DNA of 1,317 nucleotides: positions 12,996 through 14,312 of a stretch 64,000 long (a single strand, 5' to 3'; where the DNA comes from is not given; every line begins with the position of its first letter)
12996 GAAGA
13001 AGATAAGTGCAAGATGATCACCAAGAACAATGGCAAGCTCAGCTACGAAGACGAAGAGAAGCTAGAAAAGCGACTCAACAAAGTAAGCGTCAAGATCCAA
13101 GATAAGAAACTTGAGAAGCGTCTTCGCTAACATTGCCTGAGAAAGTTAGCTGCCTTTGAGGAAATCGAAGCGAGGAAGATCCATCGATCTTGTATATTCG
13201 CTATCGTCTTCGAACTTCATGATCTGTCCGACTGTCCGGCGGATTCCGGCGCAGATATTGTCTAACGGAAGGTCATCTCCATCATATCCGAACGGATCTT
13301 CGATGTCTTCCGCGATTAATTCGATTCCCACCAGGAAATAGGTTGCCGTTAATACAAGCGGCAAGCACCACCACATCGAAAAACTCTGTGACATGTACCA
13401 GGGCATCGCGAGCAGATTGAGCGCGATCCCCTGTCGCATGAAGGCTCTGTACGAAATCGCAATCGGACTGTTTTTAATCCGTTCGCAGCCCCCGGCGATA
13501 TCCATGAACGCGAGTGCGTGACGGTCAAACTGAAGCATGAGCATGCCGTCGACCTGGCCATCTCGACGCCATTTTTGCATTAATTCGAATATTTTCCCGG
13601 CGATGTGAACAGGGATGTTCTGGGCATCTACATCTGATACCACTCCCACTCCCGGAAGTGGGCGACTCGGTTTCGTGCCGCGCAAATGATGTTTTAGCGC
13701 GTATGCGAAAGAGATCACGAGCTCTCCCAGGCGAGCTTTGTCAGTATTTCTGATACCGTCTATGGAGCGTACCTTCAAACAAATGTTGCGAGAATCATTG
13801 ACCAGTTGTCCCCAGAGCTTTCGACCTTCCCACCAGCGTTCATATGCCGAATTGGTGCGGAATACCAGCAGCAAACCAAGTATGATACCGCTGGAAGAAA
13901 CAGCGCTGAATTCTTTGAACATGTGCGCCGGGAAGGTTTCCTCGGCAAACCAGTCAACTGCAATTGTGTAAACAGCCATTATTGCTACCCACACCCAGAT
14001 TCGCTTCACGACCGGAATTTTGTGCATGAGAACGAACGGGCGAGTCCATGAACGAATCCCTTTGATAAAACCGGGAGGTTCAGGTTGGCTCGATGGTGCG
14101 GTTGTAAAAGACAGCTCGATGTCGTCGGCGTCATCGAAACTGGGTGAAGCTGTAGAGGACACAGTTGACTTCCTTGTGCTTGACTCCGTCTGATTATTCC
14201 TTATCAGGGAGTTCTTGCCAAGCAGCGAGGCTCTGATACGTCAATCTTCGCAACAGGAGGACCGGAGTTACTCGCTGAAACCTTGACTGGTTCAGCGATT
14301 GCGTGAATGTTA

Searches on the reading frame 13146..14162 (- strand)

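Call 58: search_protein_families(library=pfam, proteins=[window:13146-14162:-], max_evalue=0.001)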
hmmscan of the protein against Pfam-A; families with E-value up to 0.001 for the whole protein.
window:13146-14162:- (338 aa): 1 family
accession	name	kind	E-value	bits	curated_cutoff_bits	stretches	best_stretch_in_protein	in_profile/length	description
PF25539.1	Bestrophin_2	-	1.2e-59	202.6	27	1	38-311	8-286/288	Bacterial/Fungal Bestrophin protein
